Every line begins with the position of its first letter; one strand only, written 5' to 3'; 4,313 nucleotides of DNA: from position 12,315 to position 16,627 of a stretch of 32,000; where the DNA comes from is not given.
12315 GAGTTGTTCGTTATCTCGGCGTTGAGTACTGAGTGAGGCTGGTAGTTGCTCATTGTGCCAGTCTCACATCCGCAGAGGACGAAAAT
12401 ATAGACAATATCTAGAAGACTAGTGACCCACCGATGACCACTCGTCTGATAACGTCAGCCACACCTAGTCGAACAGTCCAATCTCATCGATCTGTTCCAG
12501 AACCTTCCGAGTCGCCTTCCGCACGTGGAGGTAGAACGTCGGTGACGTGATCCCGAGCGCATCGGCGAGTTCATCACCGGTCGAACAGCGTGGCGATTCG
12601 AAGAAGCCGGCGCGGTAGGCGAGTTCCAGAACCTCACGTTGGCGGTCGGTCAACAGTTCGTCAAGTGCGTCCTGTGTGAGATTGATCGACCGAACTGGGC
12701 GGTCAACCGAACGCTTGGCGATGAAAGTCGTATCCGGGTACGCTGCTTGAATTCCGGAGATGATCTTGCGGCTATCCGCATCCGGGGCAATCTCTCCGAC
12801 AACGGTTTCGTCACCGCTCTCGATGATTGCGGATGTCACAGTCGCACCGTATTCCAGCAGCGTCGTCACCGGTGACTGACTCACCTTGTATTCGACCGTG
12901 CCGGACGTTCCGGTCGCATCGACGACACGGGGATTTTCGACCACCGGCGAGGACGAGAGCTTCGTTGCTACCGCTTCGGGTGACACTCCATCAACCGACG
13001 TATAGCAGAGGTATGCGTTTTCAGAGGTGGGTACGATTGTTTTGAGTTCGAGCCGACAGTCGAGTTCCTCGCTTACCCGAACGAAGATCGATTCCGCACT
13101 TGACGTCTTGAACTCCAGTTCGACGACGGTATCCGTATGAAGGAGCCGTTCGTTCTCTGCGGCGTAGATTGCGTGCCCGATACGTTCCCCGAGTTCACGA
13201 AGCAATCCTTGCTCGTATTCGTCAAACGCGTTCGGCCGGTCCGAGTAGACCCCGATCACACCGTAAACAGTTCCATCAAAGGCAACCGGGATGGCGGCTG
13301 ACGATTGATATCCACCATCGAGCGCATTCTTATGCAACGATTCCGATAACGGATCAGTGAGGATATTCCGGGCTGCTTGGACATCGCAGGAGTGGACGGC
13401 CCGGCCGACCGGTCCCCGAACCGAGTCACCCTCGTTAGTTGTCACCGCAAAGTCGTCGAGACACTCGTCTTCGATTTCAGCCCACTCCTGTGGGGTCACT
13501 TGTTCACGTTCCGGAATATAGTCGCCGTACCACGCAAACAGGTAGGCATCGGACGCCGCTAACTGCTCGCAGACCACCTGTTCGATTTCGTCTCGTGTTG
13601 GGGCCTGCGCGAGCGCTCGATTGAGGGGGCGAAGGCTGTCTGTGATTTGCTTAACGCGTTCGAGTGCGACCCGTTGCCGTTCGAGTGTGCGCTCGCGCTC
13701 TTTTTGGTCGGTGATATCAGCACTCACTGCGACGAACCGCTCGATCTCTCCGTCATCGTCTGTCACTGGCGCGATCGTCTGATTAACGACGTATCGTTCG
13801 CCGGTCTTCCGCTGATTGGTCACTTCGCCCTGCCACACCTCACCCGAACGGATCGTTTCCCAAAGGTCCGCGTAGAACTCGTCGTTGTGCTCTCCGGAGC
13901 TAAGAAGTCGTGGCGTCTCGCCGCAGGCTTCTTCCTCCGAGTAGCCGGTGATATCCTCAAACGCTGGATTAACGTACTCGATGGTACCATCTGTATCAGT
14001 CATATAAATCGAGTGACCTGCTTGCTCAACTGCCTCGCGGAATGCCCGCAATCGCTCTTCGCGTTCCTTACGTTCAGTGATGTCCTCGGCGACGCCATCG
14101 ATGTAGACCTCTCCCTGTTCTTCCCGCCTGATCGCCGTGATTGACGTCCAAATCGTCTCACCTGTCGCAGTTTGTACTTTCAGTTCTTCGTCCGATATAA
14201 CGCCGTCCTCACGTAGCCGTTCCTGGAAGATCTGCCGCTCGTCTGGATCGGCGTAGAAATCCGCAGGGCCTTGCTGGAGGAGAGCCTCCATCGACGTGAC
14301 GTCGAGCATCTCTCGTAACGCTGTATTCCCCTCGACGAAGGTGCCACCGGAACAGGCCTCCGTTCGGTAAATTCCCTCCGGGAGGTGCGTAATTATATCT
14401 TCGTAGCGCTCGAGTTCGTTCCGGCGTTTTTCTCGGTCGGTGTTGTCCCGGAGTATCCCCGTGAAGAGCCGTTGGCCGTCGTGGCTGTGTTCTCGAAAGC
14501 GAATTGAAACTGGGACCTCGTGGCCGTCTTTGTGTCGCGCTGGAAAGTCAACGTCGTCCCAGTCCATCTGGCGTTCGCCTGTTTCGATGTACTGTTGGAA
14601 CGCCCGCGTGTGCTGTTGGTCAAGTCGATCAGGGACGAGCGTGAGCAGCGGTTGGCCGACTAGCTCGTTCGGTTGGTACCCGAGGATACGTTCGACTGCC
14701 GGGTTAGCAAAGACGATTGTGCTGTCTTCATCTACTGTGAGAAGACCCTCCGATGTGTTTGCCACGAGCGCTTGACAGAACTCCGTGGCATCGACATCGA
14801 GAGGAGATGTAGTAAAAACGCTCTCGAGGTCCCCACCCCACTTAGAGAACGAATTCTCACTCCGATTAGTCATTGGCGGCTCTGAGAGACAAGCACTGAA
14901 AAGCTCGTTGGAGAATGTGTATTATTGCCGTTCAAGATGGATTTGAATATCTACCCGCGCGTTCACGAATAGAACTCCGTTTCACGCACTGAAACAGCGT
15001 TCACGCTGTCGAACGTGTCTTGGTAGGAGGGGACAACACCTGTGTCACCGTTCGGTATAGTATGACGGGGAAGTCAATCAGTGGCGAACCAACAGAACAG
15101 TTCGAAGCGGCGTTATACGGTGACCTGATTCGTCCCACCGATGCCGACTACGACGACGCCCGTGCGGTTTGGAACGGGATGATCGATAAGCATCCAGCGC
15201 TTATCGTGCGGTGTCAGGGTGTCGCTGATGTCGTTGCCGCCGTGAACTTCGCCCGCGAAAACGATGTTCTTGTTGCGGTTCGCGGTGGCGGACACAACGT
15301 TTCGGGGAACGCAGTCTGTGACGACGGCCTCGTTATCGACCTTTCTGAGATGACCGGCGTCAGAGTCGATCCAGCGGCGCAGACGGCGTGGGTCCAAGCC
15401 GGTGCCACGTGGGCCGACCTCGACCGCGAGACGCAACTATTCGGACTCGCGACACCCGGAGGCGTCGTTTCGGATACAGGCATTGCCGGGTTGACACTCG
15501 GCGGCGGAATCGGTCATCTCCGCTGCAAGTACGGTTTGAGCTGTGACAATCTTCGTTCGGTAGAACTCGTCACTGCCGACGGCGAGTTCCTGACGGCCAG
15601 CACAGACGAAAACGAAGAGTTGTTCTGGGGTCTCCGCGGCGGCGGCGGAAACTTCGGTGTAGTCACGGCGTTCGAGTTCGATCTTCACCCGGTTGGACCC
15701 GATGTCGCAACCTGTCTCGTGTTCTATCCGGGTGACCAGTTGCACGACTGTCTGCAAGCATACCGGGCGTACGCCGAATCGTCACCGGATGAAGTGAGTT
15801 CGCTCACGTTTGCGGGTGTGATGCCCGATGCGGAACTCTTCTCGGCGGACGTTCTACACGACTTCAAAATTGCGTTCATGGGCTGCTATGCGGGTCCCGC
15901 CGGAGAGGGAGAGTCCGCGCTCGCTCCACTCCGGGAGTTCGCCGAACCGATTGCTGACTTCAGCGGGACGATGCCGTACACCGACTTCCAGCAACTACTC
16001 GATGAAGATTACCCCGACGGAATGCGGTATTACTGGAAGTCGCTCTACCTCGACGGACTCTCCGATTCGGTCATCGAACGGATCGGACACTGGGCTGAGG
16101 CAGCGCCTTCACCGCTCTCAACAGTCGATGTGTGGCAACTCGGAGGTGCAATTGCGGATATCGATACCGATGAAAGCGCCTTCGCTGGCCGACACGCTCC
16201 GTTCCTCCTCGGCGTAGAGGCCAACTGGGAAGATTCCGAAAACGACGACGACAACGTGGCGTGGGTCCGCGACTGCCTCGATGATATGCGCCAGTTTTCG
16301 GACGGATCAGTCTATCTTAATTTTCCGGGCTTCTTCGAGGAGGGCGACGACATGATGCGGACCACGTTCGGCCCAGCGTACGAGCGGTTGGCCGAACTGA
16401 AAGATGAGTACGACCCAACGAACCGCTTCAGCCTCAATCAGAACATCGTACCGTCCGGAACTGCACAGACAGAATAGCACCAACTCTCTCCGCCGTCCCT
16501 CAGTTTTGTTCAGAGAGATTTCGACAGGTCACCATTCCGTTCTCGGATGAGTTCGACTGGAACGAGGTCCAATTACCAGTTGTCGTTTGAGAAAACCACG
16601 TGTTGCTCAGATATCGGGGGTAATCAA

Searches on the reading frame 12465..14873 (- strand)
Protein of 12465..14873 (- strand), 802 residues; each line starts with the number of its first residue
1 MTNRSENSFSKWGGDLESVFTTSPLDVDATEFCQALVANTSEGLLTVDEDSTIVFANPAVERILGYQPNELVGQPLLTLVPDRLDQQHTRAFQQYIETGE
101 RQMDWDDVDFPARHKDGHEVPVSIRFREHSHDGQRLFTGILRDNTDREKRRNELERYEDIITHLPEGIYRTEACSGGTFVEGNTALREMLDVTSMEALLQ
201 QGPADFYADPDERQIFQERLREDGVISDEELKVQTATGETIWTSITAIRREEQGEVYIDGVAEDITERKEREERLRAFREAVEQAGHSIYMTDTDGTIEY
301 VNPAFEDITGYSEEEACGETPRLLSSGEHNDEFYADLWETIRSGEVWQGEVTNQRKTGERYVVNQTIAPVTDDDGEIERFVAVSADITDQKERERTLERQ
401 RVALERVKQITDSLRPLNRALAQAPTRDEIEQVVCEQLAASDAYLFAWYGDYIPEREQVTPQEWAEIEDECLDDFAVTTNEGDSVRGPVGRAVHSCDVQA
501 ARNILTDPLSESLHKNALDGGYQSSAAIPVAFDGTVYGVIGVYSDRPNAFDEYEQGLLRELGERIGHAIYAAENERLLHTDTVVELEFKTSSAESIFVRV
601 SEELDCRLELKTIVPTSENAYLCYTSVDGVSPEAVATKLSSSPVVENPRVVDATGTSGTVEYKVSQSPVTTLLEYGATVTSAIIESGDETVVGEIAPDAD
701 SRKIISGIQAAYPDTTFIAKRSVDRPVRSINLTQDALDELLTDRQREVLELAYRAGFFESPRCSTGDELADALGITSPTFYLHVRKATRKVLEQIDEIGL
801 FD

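Call 34: search_protein_families(library=pfam, proteins=[window:12465-14873:-], max_evalue=0.001)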
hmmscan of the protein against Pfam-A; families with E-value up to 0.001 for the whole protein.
window:12465-14873:- (802 aa): 11 families
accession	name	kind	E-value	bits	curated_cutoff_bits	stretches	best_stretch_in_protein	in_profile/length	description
PF13426.13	PAS_9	-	1.8e-45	153.9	27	3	288-389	3-103/103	PAS domain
PF15915.11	BAT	-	4.3e-45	153.8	25.8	1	581-731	1-152/156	GAF and HTH_10 associated domain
PF00989.32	PAS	-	4.7e-37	126.9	22.6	2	278-386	3-112/113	PAS fold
PF08448.16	PAS_4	-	1.3e-31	109.5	23.1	2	283-391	2-109/110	PAS fold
PF08447.18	PAS_3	-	8.9e-26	90.4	25.6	2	299-383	2-88/89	PAS fold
PF13188.13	PAS_8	-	5.9e-21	74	21.8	2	278-324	3-50/65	PAS domain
PF04967.18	HTH_10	-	5.8e-18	64.9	23.1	1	741-793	1-53/53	HTH DNA binding domain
PF13185.12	GAF_2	-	1.4e-14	54.9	28.6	1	426-569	3-135/136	GAF domain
PF01590.32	GAF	-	5.1e-09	37.2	22.4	1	432-569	11-133/133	GAF domain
PF13492.12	GAF_3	-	0.00057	20.7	27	0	523-569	81-127/129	GAF domain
PF12860.13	PAS_7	-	0.00095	19.7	27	0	38-97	2-64/115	PAS fold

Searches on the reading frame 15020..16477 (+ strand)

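Call 34: search_protein_families(library=pfam, proteins=[window:15020-16477:+], max_evalue=0.001)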
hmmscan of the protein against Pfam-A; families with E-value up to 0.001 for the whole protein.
window:15020-16477:+ (485 aa): 2 families
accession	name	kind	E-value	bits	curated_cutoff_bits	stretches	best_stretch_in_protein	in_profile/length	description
PF01565.28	FAD_binding_4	-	3.8e-37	127.5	26.4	1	59-193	1-138/139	FAD binding domain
PF08031.17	BBE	-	4.8e-09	36.5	20.6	1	431-476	1-44/45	Berberine and berberine like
